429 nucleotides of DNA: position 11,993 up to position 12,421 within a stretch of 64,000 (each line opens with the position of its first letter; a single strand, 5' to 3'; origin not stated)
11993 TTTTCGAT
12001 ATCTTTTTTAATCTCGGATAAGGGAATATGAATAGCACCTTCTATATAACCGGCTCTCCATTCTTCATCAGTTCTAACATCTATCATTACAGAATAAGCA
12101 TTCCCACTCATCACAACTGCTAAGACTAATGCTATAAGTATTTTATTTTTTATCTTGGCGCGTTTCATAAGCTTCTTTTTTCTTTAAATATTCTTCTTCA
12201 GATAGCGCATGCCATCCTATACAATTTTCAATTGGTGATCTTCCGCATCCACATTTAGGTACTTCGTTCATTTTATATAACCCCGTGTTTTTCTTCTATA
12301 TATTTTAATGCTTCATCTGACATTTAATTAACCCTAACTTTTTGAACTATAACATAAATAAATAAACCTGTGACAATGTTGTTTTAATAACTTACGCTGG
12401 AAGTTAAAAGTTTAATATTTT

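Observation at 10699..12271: CDGSH-like Cys3His micro-protein overlapping a secreted rhodanese, next to a TauE/SafE exporter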

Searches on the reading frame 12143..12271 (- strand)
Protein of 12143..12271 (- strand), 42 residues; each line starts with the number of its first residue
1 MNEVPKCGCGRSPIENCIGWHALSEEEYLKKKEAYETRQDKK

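Call 3: search_protein_families(library=pfam, proteins=[window:12143-12271:-], max_evalue=1)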
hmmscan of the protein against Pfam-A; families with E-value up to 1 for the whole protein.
window:12143-12271:- (42 aa): 0 families

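Call 4: search_protein_families(library=ncbifam, proteins=[window:12143-12271:-], max_evalue=1)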
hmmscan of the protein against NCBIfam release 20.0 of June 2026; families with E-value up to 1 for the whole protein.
window:12143-12271:- (42 aa): 0 families

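Call 5: find_homologous_proteins(query=window:12143-12271:-, max_evalue=10)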
Query window:12143-12271:- (42 aa): 82 proteins with E <= 10 among 82 candidates.
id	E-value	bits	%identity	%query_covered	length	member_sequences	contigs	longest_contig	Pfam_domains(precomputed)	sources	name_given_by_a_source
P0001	3.4e-21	90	98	100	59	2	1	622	-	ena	-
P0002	3.9e-21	90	95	100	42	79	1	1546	-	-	-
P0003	4.7e-21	90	98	100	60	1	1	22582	-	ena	-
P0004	5.9e-21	90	95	100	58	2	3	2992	-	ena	-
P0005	2.5e-20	88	95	100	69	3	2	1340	-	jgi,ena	-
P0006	4.3e-19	84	90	100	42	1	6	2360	-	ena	-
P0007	7.1e-19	83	90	100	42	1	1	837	-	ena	-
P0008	2.0e-18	82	90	98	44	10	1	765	-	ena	-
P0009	3.8e-16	75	92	57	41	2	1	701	-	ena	-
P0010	2.0e-15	72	79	100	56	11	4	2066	-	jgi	jgi:hypothetical protein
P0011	2.3e-15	72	81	100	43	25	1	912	-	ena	-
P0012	2.8e-15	72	79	100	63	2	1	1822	-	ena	-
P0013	4.1e-15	72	86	67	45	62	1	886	-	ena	-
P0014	5.9e-15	71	79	100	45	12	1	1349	-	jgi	-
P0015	1.0e-14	70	79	100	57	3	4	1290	-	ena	-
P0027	9.6e-14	67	74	93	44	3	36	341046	-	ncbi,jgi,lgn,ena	jgi:hypothetical protein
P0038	6.1e-13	65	71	100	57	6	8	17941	-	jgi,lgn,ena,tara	jgi:hypothetical protein|tara:strand:- start:106 stop:279 length:174 start_codon:yes stop_codon:yes 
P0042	1.0e-12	64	74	100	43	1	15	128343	-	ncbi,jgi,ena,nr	ncbi:hypothetical protein N8473_08065 [Amylibacter sp.]|nr:hypothetical protein [Amylibacter sp.] MD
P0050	3.3e-12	63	67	100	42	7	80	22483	-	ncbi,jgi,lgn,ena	jgi:hypothetical protein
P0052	4.0e-12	62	69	100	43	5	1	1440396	-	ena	-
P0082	1.5e-8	51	65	88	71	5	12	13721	-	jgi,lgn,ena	jgi:hypothetical protein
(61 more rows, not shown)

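Call 12: search_protein_families(library=pfam, alignment_id=A1, max_evalue=10)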
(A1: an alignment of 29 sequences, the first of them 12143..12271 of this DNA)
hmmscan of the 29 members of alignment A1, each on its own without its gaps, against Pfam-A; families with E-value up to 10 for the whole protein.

A. member 1, window:12143-12271:- (42 aa): 0 families

B. families by the number of members that match (of 29 scanned): 4 families
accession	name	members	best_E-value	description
PF09851.14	SHOCT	9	0.034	Short C-terminal domain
PF16619.10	SUIM_assoc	1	0.084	Unstructured region C-term to UIM in Ataxin3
PF17660.6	BTRD1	1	0.1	Polyglycine hydrolase-like, structural repeat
PF04548.22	AIG1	1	0.36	AIG1 family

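Call 15: find_encoding_contigs(protein=P0027, flank=6000, max_places=8)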
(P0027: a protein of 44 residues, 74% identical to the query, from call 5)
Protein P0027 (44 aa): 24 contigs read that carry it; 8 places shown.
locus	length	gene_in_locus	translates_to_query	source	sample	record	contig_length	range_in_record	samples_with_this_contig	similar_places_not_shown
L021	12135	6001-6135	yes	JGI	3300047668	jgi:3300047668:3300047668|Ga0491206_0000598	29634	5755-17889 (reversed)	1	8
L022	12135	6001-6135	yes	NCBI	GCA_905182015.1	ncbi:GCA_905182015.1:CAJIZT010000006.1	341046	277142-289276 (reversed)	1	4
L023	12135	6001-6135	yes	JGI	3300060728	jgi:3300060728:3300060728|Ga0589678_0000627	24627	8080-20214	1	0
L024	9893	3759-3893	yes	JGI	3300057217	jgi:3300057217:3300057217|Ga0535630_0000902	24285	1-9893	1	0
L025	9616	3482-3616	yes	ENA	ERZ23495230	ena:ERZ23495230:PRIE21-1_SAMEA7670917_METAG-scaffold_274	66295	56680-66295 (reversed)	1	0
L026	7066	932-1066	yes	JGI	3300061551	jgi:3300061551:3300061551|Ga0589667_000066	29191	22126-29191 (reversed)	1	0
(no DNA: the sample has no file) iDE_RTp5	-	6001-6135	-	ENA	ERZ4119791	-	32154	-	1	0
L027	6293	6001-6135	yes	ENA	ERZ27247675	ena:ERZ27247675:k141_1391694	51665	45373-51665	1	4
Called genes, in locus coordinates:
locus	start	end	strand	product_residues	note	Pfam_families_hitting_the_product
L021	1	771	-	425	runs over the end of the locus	PF00083:Sugar_tr, PF07690:MFS_1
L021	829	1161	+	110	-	-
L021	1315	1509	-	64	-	-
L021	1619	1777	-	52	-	-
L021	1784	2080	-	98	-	-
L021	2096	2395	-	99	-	-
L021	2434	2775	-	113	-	PF00581:Rhodanese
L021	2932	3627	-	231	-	PF01036:Bac_rhodopsin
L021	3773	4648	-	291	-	PF00903:Glyoxalase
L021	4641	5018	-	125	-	-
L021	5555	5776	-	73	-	-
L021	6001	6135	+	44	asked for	-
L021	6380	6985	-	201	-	-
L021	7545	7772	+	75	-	-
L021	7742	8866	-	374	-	PF01702:TGT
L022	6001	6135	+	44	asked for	-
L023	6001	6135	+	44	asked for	-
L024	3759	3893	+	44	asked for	-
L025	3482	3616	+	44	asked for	-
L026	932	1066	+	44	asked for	-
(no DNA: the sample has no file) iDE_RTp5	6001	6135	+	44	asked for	-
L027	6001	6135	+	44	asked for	-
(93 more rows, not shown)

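Call 16: find_encoding_contigs(protein=P0050, flank=6000, max_places=8)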
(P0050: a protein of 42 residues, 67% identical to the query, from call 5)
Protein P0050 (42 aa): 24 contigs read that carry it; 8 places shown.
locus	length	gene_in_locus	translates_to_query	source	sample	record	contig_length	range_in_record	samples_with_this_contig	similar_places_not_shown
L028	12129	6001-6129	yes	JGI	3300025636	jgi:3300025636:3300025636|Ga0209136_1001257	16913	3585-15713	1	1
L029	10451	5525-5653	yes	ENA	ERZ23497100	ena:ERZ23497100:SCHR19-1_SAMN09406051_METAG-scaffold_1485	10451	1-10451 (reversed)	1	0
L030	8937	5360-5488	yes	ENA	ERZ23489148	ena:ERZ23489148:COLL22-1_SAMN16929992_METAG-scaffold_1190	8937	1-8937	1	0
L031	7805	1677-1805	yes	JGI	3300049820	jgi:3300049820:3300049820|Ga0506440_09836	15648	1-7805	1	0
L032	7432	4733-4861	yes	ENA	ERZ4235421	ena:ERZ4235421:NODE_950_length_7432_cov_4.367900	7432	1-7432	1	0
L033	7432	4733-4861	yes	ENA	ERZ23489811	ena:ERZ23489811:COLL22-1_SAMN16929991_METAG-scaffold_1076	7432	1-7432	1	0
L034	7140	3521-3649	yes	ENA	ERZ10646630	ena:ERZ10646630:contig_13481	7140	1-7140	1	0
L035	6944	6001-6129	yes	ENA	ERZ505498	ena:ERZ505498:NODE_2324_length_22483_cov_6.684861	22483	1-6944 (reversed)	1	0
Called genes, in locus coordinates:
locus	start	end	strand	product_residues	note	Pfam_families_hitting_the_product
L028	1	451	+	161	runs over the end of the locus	-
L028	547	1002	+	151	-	PF00692:dUTPase, PF22769:DCD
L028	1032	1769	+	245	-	PF00899:ThiF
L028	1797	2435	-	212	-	PF00881:Nitroreductase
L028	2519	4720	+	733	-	PF10459:Peptidase_S46, PF13365:Trypsin_2 (faint)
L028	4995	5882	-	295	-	PF00126:HTH_1, PF03466:LysR_substrate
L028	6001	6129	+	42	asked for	-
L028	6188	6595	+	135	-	PF02077:SURF4, PF07291:MauE, PF07681:DoxX, PF13564:DoxX_2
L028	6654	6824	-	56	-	-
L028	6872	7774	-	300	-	PF00491:Arginase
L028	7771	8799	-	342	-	PF01916:DS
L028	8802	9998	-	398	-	PF02784:Orn_Arg_deC_N, PF00278:Orn_DAP_Arg_deC (weak)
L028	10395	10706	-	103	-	PF20172:DUF6538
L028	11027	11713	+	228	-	PF21948:LplA-B_cat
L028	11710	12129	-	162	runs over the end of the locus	PF05656:DUF805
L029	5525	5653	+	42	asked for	-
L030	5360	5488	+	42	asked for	-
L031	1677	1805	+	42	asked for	-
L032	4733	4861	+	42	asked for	-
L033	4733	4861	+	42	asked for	-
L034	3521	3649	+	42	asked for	-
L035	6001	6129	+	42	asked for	-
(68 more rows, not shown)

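Call 17: search_protein_representatives(alignment_id=A1)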
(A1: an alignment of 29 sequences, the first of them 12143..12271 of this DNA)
Query: 29 sequences, 43 profile positions. Proteins with E-value up to 0.001 (for the whole library): 663; up to 1e-10: 313; up to 1e-30: 0. The best 150 are listed.
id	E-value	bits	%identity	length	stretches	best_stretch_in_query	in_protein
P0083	1.3e-26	108.3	-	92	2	5-36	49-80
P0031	3.0e-24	100.8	-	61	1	1-42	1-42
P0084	4.2e-24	100.3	-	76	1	1-42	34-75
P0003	2.9e-23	97.7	-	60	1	1-42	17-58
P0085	3.1e-23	97.6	-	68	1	1-42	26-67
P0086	2.3e-22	94.8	-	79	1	1-42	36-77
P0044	3.7e-22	94.1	-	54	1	1-40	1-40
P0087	5.2e-22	93.7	-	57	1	1-42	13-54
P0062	7.8e-22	93.1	-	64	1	1-42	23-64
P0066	8.3e-22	93.0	-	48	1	2-41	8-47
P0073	4.8e-21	90.6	-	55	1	1-40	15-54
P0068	7.3e-21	90.0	-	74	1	1-42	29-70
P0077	9.7e-21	89.6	-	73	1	1-42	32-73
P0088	1.2e-19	86.0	-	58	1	5-42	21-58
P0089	3.4e-19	84.7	-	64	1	1-41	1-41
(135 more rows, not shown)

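Call 18: predict_structure(alignment_id=A1)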
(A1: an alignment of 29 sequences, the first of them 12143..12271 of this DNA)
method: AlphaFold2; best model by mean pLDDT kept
length: 42 residues; sequences in the alignment: 29
mean_pLDDT: 72.8   pTM: 0.43
mean pLDDT of the five models: 72.8, 71.7, 70.5, 69.1, 61.0
residues with pLDDT >= 90: 0; 70-90: 22; 50-70: 18; < 50: 2
segments of 3 or more residues with pLDDT < 50: none
pLDDT, mean of each block of 10 residues (from residue 1): 58 68 82 83 68
secondary structure, 60 per line:
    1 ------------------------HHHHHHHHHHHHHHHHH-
elements in order: H25-41

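Call 20: find_encoding_contigs(protein=P0042, flank=5000, max_places=5)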
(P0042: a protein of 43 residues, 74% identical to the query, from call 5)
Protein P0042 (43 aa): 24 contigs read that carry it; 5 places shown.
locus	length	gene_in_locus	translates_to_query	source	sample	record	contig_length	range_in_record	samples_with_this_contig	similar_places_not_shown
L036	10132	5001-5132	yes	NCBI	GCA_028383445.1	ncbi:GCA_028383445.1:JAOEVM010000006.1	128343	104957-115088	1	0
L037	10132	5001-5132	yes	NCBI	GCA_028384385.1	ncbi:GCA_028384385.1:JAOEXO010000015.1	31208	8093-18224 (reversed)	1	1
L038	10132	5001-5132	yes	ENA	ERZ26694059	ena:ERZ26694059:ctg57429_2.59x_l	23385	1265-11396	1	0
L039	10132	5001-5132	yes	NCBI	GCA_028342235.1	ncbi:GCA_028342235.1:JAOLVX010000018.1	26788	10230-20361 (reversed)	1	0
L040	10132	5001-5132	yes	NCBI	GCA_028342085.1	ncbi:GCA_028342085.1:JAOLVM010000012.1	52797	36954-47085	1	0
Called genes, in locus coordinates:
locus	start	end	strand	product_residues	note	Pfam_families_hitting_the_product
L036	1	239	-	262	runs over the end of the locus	PF01026:TatD_DNase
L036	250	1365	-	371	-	PF13177:DNA_pol3_delta2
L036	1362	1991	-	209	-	PF02223:Thymidylate_kin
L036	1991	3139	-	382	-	PF00768:Peptidase_S11, PF13354:Beta-lactamase2, PF07943:PBP5_C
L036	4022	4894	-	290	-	PF00126:HTH_1, PF03466:LysR_substrate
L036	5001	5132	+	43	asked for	-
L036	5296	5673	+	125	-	PF13564:DoxX_2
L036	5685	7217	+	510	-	PF09360:zf-CDGSH, PF01645:Glu_synthase, PF01070:FMN_dh (weak)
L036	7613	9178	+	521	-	PF10544:T5orf172, PF13455:MUG113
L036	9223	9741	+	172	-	-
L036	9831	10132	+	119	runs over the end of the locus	-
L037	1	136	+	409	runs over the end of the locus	PF02353:CMAS, PF13489:Methyltransf_23, PF08241:Methyltransf_11, PF08242:Methyltransf_12, PF13649:Methyltransf_25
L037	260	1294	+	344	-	PF00291:PALP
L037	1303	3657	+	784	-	PF12607:DUF3772, PF00924:MS_channel_2nd, PF21082:MS_channel_3rd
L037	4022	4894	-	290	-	PF00126:HTH_1, PF03466:LysR_substrate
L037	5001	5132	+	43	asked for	-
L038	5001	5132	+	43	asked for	-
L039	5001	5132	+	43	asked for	-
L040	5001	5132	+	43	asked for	-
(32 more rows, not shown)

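Call 21: find_encoding_contigs(protein=P0052, flank=5000, max_places=4)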
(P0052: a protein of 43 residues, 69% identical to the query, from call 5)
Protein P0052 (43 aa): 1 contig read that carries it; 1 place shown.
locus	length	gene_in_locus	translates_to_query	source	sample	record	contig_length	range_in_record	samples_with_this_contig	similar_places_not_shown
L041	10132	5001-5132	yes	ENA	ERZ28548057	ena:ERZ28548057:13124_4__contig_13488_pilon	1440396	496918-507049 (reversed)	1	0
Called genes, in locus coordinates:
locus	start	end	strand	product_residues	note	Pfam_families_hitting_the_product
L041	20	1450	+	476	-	PF03055:RPE65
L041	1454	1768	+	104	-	PF04800:NDUS4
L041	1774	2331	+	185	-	PF00881:Nitroreductase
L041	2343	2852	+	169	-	PF13474:SnoaL_3 (weak), PF14534:DUF4440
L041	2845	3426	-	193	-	-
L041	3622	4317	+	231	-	PF01596:Methyltransf_3, PF13578:Methyltransf_24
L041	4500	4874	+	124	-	-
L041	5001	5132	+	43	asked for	-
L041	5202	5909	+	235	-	PF00106:adh_short, PF08659:KR, PF13561:adh_short_C2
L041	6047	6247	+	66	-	-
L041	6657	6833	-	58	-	PF06945:DUF1289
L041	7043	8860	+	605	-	PF00009:GTP_EFTU, PF01926:MMR_HSR1 (faint), PF22042:EF-G_D2 (weak), PF03144:GTP_EFTU_D2, PF00679:EFG_C, PF21018:BipA_C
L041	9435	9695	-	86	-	PF03061:4HBT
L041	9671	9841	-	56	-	-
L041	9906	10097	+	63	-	-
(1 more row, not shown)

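Call 22: find_encoding_contigs(protein=P0082, flank=5000, max_places=5)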
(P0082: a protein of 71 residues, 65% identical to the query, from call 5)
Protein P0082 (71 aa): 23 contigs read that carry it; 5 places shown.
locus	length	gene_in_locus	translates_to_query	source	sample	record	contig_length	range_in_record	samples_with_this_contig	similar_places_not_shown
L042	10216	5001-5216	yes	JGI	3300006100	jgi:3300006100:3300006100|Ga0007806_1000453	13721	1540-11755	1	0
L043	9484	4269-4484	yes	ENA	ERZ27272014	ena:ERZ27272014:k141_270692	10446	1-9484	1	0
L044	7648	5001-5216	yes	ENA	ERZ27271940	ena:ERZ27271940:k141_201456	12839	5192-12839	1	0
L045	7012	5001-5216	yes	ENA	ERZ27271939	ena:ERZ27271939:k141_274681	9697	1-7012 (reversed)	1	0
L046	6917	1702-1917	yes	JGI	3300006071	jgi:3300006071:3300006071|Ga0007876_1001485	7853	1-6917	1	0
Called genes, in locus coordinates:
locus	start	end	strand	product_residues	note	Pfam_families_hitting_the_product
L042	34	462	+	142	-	-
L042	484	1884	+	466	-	-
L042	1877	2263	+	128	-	-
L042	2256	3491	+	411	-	PF06689:zf-C4_ClpX, PF00493:MCM, PF01078:Mg_chelatase (faint), PF00158:Sigma54_activat (faint), PF07724:AAA_2, PF00004:AAA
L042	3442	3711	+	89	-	PF01165:Ribosomal_S21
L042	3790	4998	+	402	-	-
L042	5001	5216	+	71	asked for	-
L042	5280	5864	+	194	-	PF16473:Rv2179c-like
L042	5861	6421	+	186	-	-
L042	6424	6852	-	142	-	PF04304:DUF454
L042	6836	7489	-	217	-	PF01844:HNH (faint), PF07460:NUMOD3 (faint)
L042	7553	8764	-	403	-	PF00155:Aminotran_1_2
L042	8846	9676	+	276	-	PF00149:Metallophos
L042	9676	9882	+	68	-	-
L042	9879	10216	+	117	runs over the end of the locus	-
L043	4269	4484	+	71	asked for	-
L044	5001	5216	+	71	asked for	-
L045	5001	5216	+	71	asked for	-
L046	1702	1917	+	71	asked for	-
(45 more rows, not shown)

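Call 29: fold_search(model_id=the predicted structure, library=pdb)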
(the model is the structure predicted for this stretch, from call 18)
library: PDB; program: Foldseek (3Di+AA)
matches with E <= 10: 0; with E <= 0.001: 0
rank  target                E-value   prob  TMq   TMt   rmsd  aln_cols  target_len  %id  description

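Call 30: search_dna_similar(query=window:12146-12271:-, collection=phages, mode=protein, max_evalue=0.01, max_rows=30)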
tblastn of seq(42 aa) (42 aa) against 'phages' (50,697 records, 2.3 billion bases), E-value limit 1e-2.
No match.

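Call 55: search_solved_structures(query=A1, max_evalue=10, show_alignments=3)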
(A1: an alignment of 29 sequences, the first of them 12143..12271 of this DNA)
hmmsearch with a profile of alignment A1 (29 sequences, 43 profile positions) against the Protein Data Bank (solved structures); distinct sequences matched with E-value up to 10: 1.
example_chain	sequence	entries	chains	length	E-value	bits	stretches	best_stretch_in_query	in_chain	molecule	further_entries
9fwa_A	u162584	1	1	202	6.4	10.1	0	22-36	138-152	Retroaldolase 36 (RAD36)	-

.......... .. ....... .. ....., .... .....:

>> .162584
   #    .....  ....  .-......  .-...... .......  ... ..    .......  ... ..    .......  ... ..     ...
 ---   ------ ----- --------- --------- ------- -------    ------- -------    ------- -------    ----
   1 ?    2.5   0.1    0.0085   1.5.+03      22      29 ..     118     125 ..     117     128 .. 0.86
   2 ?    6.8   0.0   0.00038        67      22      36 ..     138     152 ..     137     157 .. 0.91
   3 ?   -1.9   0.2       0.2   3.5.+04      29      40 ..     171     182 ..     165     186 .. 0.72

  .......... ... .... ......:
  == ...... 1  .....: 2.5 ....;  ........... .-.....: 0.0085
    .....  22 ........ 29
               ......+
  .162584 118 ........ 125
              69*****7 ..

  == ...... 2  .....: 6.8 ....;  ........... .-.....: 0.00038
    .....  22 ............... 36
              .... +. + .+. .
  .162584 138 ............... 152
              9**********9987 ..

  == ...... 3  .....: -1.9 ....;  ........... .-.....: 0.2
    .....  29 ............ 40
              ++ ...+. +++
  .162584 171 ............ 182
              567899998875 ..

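Call 74: search_protein_families(library=phrogs, proteins=[window:12143-12271:-, P0082, P0083], max_evalue=0.01)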
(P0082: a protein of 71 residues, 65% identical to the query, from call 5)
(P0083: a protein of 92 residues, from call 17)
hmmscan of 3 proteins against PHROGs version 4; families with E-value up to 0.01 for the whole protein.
window:12143-12271:- (42 aa): 0 families

P0082 (71 aa): 0 families

P0083 (92 aa): 1 family
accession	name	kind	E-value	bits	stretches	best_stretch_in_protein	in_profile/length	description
phrog_37499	-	unknown function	0.008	17.5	0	52-70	9-26/57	-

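Call 87: list_cluster_members(proteins=[P0042, P0027, P0050, P0038])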
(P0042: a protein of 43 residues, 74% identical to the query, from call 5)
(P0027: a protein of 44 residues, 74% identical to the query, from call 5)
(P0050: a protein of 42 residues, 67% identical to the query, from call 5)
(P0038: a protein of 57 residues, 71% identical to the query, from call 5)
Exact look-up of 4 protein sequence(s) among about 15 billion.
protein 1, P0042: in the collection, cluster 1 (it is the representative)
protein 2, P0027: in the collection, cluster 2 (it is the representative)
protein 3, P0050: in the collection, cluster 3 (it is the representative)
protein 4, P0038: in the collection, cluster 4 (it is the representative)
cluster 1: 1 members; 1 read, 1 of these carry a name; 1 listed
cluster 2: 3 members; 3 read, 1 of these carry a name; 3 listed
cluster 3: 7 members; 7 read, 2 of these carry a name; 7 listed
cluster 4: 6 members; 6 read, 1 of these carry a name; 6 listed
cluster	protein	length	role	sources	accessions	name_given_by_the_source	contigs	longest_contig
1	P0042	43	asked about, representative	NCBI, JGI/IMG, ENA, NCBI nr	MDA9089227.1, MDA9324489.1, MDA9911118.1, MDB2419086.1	hypothetical protein N8473_08065 [Amylibacter sp.] | hypothetical protein [Amylibacter sp.]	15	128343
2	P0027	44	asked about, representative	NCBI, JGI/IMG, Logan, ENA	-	hypothetical protein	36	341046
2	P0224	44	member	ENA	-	-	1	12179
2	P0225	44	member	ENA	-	-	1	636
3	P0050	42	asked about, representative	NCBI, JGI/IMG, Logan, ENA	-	hypothetical protein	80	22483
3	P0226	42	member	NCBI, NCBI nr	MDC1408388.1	hypothetical protein N8524_08705 [Candidatus Puniceispirillum sp.] | hypothetical protein [Candidatus Puniceispirillum sp.]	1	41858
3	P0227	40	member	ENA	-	-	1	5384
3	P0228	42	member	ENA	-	-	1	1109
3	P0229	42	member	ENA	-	-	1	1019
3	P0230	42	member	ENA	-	-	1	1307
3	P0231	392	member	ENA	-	-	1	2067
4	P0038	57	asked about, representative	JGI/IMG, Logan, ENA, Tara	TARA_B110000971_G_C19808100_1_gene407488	hypothetical protein | strand:- start:106 stop:279 length:174 start_codon:yes stop_codon:yes gene_type:complete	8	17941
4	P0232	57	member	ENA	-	-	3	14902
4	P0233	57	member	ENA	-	-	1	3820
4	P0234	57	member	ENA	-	-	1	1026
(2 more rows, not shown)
